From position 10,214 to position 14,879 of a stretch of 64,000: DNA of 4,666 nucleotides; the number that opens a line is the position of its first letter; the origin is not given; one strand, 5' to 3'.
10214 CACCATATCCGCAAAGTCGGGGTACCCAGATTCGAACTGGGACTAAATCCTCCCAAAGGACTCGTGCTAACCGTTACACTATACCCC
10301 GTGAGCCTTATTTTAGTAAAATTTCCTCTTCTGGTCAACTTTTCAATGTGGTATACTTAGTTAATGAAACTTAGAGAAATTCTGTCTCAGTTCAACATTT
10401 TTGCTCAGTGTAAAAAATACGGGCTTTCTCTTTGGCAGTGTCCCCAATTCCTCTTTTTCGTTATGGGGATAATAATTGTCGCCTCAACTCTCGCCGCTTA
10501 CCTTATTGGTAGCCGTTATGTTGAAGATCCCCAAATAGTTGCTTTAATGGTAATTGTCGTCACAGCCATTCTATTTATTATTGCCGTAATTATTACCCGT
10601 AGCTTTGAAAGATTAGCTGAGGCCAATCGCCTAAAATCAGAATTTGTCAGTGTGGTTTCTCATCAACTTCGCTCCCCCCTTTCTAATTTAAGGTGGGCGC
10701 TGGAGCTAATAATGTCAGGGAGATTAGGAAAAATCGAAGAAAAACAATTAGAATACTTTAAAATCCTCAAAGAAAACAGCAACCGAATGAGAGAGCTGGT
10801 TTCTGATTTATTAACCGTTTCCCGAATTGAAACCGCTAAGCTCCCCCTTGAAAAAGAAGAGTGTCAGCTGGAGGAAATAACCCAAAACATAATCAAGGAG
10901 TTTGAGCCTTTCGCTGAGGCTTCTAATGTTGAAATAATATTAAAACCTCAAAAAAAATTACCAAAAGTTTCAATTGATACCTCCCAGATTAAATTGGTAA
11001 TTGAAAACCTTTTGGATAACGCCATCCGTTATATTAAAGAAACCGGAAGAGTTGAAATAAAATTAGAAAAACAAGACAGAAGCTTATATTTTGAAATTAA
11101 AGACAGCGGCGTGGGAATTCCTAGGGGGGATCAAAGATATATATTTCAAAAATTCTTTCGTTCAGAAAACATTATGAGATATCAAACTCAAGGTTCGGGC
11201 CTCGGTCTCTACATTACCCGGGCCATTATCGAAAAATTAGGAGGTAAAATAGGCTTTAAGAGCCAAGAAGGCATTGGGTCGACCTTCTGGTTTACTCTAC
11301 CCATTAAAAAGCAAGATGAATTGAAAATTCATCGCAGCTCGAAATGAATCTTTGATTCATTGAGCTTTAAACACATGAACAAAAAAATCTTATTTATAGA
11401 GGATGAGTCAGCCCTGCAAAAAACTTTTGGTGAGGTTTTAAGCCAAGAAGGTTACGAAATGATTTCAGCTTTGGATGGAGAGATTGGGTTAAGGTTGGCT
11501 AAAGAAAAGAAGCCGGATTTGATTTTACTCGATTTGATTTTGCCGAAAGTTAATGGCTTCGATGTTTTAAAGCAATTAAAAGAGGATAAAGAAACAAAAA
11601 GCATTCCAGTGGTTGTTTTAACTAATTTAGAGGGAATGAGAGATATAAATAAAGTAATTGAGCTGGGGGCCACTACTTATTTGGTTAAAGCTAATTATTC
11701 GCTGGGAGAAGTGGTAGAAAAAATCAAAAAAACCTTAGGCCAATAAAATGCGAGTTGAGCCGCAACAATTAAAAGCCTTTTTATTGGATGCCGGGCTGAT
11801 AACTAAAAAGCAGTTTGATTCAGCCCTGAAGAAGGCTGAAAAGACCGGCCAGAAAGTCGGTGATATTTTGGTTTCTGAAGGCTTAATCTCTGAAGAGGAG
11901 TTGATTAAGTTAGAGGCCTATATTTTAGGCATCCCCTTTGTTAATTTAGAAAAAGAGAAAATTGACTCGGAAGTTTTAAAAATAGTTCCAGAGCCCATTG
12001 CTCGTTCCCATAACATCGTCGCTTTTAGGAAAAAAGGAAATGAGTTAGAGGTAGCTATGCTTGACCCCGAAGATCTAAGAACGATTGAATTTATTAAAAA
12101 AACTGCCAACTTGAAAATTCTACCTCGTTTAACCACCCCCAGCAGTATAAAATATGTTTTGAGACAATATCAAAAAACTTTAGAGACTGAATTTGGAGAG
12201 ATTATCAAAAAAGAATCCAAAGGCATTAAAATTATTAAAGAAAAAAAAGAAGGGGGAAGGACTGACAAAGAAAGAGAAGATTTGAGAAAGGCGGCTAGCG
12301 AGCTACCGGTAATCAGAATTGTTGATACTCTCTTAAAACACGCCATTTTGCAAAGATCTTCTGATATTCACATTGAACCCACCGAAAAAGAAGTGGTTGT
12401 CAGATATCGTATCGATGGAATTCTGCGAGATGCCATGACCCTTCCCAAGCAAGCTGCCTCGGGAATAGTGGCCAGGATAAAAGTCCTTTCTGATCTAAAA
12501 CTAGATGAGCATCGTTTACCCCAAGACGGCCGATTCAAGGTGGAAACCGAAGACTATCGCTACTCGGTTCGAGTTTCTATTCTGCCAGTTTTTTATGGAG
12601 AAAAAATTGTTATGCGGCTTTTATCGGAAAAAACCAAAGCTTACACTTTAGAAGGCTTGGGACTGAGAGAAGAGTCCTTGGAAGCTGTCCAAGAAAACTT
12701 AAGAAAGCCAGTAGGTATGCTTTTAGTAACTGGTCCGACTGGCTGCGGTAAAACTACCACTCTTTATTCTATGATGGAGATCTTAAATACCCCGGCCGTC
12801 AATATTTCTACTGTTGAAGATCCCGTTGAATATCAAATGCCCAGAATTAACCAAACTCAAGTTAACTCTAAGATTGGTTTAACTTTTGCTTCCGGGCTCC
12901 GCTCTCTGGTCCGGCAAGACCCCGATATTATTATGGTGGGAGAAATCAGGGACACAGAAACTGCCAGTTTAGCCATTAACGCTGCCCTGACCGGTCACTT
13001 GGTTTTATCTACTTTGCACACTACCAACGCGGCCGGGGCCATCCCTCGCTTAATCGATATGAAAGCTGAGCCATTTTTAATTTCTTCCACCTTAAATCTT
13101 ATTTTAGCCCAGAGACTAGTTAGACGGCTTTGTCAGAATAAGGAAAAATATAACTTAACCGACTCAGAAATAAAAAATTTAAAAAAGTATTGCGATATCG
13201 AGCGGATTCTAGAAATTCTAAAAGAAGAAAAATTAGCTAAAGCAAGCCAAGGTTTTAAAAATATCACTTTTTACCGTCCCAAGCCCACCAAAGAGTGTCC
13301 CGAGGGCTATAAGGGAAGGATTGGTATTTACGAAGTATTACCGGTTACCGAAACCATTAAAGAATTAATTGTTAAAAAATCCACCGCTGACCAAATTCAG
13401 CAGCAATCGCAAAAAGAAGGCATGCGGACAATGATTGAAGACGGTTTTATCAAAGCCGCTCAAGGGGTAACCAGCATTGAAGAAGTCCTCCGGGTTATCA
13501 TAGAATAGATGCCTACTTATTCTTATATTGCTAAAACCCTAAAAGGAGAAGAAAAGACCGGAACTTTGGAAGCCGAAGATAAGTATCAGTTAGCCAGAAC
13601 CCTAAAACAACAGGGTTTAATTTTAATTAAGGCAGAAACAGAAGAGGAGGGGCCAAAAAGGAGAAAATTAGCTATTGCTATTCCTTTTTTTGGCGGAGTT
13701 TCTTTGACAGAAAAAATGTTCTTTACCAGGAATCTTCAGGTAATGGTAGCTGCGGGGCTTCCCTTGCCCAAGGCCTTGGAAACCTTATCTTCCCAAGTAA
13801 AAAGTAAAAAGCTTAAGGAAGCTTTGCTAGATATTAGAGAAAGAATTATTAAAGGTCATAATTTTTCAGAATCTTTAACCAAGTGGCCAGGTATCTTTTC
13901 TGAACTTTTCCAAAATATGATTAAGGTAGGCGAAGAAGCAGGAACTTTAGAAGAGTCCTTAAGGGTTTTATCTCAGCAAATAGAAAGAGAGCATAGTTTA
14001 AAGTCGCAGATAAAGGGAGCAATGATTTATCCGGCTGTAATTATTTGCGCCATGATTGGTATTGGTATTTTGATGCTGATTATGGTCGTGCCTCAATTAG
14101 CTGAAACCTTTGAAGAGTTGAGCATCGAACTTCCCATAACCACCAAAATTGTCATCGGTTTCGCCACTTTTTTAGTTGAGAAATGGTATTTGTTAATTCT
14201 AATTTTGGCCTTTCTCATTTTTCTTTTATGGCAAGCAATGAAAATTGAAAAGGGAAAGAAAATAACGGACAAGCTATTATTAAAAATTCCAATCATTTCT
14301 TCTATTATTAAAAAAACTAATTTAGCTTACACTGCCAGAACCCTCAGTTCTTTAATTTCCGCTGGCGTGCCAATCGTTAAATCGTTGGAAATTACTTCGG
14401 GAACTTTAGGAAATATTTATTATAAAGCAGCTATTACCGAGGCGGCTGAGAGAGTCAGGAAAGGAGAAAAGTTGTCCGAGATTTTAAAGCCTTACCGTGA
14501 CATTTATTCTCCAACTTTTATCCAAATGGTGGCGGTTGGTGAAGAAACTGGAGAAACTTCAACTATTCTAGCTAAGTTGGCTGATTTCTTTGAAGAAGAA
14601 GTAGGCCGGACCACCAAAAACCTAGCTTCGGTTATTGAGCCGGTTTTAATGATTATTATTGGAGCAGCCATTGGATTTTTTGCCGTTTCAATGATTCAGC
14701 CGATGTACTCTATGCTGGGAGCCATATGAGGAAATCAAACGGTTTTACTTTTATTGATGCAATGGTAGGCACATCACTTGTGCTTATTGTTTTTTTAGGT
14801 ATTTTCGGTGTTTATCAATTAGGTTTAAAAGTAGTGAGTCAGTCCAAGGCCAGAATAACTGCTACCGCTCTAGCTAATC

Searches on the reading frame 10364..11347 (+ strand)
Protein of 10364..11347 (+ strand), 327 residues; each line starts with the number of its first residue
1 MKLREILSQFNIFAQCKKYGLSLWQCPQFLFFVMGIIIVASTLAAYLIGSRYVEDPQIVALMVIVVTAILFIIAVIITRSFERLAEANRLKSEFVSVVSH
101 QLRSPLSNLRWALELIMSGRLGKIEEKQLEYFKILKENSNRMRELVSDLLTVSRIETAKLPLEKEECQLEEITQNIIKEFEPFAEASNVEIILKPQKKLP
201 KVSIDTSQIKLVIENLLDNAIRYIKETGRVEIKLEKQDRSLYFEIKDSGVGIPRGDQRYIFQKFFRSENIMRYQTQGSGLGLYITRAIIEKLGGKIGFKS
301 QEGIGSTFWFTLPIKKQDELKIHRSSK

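Call 54: search_protein_families(library=pfam, proteins=[window:10364-11347:+], max_evalue=0.00001)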
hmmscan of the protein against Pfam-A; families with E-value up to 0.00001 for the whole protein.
window:10364-11347:+ (327 aa): 2 families
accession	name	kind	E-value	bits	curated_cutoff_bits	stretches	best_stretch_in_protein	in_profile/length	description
PF02518.31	HATPase_c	-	6.9e-28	97.7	26.4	1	205-315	2-110/111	Histidine kinase-, DNA gyrase B-, and HSP90-like ATPase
PF00512.31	HisKA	-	8.1e-16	58.3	26.9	1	91-157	2-65/66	His Kinase A (phospho-acceptor) domain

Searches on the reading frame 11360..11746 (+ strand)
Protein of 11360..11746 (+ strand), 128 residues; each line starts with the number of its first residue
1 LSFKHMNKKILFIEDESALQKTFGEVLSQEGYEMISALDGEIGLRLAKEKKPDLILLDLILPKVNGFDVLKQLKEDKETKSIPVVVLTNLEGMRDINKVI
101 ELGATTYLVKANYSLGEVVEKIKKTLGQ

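Call 55: search_protein_families(library=pfam, proteins=[window:11360-11746:+], max_evalue=0.00001)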
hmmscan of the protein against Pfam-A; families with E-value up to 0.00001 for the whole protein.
window:11360-11746:+ (128 aa): 1 family
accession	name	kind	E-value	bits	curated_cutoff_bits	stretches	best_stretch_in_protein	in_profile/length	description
PF00072.30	Response_reg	-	2.4e-22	79.6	30.2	1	10-118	1-106/111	Response regulator receiver domain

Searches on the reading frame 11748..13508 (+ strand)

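Call 55: search_protein_families(library=pfam, proteins=[window:11748-13508:+], max_evalue=0.00001)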
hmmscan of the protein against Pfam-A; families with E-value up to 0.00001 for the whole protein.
window:11748-13508:+ (586 aa): 2 families
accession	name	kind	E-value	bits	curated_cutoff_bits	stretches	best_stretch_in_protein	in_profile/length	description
PF00437.27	T2SSE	-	3.4e-128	427.8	24.9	1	183-582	3-370/370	Type II/IV secretion system protein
PF05157.20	MshEN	-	1.7e-17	63.6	23.1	1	60-146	1-88/90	MshEN domain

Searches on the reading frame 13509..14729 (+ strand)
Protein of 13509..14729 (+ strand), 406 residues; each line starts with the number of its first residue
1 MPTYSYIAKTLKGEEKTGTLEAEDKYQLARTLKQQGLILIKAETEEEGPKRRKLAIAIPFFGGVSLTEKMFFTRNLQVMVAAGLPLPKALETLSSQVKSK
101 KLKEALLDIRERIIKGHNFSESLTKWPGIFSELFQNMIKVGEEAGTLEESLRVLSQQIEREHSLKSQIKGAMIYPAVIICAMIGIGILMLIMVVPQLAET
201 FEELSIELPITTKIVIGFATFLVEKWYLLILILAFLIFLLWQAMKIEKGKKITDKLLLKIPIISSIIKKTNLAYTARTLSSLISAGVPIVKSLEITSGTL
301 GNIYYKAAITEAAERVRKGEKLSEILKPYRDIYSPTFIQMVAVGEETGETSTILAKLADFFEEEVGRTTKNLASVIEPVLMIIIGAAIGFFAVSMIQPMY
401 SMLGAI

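Call 55: search_protein_families(library=pfam, proteins=[window:13509-14729:+], max_evalue=0.00001)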
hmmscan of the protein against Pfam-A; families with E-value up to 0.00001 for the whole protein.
window:13509-14729:+ (406 aa): 1 family
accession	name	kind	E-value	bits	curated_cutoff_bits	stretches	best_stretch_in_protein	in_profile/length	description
PF00482.28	T2SSF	-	1.9e-59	199.5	25.2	2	72-195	1-125/125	Type II secretion system (T2SS), protein F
